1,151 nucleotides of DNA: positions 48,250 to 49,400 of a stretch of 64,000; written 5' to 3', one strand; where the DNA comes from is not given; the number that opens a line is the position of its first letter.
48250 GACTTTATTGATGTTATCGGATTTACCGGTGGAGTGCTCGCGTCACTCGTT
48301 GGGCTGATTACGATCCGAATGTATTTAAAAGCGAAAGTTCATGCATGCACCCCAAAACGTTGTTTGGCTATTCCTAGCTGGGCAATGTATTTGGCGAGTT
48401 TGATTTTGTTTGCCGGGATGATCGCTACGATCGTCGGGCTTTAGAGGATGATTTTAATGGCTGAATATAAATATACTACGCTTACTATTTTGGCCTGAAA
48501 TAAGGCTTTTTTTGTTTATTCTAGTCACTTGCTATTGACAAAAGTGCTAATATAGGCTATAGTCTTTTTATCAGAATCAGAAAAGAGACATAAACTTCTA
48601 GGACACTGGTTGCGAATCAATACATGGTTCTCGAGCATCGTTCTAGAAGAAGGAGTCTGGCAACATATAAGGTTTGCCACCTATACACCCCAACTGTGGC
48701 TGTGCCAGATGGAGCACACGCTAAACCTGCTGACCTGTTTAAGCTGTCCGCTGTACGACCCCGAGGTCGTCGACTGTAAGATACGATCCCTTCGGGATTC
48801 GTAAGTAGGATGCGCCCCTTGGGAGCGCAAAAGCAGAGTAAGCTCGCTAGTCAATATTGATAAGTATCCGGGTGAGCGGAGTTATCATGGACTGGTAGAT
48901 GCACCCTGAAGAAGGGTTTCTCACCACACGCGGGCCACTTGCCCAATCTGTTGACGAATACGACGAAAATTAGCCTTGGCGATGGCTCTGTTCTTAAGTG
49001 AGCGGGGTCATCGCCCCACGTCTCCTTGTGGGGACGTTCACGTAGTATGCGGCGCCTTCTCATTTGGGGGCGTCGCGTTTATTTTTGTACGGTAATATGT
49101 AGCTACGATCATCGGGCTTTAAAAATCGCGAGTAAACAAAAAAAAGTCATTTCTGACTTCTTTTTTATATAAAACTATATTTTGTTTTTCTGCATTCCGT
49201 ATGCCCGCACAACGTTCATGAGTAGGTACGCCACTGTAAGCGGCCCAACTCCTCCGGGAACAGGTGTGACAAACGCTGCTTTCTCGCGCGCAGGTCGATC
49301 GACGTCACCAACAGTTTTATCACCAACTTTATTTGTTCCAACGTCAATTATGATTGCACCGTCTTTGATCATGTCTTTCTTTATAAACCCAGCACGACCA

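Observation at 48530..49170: GC-rich ~580-nt unit with no ORF, bounded by a promoter and a terminator: candidate structured ncRNA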

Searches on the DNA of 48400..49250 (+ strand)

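Call 4: search_rna_families(source=window, start=48400, end=49250, threshold=evalue, max_evalue=10, show_alignments=3)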
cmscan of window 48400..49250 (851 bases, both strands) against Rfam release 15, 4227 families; matches with E-value up to 10: 6.
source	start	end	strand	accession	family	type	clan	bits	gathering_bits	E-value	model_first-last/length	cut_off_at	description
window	48893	48923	+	RF02399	NsiR1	Gene; sRNA;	-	23.6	39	0.034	1-60/60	no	Nitrogen stress-induced RNA 1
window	49004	49085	+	RF02869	ncS025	Gene; sRNA;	-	18.1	46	1.5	1-85/85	no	Burkholderia sRNA 25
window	48670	48732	+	RF02940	COG3860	Cis-reg;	-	15.4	42.5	0.85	1-54/54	no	COG3860 RNA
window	49137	49250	-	RF01819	RsaD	Gene; sRNA;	-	15.3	50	5.5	41-189/189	5'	RNA Staph. aureus D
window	49010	49119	-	RF00625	P11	Gene;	-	11.8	70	6.2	1-139/139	no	Pseudomonas sRNA P11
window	49140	49250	-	RF01270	snR84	Gene; snRNA; snoRNA; HACA-box;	-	10.5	109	2.4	458-569/569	5'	Small nucleolar RNA snR84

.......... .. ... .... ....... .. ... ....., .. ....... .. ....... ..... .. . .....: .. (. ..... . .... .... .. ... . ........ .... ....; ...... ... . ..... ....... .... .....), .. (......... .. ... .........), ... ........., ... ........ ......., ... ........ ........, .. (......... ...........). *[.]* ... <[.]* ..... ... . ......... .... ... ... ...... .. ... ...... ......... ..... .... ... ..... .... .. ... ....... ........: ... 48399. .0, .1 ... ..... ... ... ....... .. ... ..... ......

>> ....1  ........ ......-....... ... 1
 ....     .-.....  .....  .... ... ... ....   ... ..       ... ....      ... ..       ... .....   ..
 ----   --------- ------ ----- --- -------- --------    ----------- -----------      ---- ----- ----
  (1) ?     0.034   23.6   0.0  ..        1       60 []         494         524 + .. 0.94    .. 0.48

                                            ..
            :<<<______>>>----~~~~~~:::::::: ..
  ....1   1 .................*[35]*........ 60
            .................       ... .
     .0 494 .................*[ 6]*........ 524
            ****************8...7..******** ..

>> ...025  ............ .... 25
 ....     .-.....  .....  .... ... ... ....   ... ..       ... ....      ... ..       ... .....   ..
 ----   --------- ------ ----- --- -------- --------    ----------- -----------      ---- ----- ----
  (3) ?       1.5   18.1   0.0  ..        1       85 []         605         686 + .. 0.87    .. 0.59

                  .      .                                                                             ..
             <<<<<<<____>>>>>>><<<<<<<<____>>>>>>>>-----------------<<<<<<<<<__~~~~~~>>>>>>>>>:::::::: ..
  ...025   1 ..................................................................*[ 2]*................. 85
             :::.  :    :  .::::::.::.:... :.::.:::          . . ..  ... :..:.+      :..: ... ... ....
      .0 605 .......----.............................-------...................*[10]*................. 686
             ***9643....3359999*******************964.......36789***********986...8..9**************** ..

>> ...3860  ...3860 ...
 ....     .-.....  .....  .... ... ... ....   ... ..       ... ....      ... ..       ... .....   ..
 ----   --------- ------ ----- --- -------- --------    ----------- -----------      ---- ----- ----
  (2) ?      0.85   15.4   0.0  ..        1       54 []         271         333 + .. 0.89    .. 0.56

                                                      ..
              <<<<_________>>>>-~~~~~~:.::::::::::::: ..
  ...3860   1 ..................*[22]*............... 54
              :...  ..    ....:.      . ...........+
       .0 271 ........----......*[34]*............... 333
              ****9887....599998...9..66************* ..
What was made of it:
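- On Known large ncRNAs, ribozymes and introns (OLE, ROOL, GOLLD, HEARO, raiA, group I/II introns, 6S, SRP): In the permissive search the best hit of any family is a 31-nt partial NsiR1 match at 23.6 bits (gathering score 39, E 0.034) (call 4).
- Closest known: Large bacterial ncRNAs of unknown or recently emerging function. Different: No covariance-model match to any of them, even at E<=10 (call 4).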

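Call 21: search_dna_similar(query=window:48445-49125:+, collection=phages, mode=distant, max_evalue=1)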
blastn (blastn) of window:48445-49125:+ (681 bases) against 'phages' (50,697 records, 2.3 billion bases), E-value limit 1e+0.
Records with a match: 5; places in all: 5; records where one place covers at least 80% of the query: 0.
Best place of each record, by identity: 95-99% 3; 90-95% 2.
By first word of the organism name: Staphylococcus 2; Escherichia 2; Salmonella 1.
By host as written in the record: Escherichia coli 2; - 1; Staphylococcus aureus 1; Salmonella sp. and Escherichia coli 1.
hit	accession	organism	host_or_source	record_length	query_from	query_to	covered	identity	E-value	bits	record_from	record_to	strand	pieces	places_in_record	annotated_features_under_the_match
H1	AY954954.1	Staphylococcus phage 2638A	-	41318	1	31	5%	90.3%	2e-1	44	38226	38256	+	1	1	ORF003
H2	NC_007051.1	Staphylococcus phage 2638A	Staphylococcus aureus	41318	1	31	5%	90.3%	2e-1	44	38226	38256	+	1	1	DNA helicase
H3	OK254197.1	Escherichia phage PNJ1902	Escherichia coli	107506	279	305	4%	96.3%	6e-2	46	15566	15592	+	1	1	hypothetical protein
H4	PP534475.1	Escherichia phage YJin-2024a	Escherichia coli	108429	279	305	4%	96.3%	6e-2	46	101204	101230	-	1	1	distal tail protein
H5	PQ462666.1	Salmonella phage HMD-P4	Salmonella sp. and Escherichia coli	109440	279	305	4%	96.3%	6e-2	46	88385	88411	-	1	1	distal tail protein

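Call 22: search_dna_similar(query=window:48445-49125:+, collection=plasmids, mode=distant, max_evalue=1)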
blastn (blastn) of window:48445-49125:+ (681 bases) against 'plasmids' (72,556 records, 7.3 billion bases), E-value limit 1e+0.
No match.
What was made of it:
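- Tried and rejected: Only chance matches of about 30 nt or less (calls 21, 22).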

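Call 61: build_rna_model(alignment_id=A1)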
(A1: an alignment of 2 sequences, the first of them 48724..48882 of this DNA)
Model R1 built from alignment A1 (2 sequences, 161 columns); structure: RNAalifold consensus.
model positions 161; base pairs 52; branch points 3; effective number of sequences 0.63; information 0.59 bits per position. Calibrated on 0.2 Mb of random sequence (short: E-values are rough).
structure used (alignment columns):
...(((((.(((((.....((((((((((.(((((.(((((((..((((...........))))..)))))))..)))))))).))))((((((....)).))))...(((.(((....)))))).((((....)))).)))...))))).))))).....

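Call 63: search_with_rna_model(model_id=R1, sources=[window, L007, L008, L010, L012, L013, L015, L016, L018, L019, L020, L021, L022, L023, L025, L027, L032, L036, L040, L048, L052, L055, L063, L064, L067, L069, L070, L081], max_evalue=10)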
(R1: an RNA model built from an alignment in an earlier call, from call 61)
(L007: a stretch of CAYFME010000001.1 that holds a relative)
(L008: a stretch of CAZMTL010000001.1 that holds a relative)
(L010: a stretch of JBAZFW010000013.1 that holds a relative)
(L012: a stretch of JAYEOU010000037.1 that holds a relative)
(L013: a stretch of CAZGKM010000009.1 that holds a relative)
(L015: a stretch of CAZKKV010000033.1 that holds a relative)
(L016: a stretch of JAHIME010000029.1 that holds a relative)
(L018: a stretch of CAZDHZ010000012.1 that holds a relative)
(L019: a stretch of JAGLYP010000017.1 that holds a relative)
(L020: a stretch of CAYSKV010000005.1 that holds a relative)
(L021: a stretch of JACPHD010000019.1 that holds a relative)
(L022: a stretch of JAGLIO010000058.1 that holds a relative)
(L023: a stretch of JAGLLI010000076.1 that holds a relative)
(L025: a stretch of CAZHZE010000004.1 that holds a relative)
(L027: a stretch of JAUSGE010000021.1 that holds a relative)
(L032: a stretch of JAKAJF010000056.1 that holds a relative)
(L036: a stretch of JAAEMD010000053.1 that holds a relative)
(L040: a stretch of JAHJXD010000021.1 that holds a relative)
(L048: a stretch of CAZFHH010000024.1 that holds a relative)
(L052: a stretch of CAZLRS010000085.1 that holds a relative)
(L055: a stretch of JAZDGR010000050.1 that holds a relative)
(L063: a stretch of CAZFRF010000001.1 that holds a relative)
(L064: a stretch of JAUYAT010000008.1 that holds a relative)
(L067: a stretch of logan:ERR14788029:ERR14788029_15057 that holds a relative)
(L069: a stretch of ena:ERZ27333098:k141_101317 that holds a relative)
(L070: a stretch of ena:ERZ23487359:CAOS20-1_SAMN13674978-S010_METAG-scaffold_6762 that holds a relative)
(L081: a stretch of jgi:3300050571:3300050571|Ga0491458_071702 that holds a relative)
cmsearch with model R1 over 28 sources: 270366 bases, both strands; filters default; matches with E-value up to 10: 3.
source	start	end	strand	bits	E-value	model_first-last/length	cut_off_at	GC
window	48724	48884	+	202.3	1e-64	1-161/161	no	0.52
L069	1370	1408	-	9.6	0.76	1-161/161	no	0.72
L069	1535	1594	-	7.8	2.9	1-161/161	no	0.55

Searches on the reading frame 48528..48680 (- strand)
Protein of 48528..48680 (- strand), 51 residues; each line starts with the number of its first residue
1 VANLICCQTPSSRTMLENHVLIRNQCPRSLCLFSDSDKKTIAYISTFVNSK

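Call 24: search_protein_families(library=pfam, max_evalue=1, proteins=[window:48528-48680:-])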
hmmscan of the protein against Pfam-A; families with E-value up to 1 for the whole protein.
seq(51 aa): 0 families

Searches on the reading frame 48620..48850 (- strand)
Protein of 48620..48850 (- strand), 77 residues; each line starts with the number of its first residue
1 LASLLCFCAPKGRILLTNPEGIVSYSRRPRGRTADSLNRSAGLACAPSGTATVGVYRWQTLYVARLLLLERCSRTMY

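Call 24: search_protein_families(library=pfam, max_evalue=1, proteins=[window:48620-48850:-])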
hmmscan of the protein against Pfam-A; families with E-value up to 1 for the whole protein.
seq(77 aa): 1 family
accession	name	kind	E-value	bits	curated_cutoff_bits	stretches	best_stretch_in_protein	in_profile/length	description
PF09649.15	CHZ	-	0.068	13.1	23.3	1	20-35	12-27/34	Histone chaperone domain CHZ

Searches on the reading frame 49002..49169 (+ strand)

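Call 24: search_protein_families(library=pfam, max_evalue=1, proteins=[window:49002-49169:+])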
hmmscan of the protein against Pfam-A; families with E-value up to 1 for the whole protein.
seq(56 aa): 1 family
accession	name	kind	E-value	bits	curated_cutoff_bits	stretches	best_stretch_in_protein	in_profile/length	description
PF08552.16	Kei1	-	0.064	13.5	25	1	19-41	157-179/181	Inositolphosphorylceramide synthase subunit Kei1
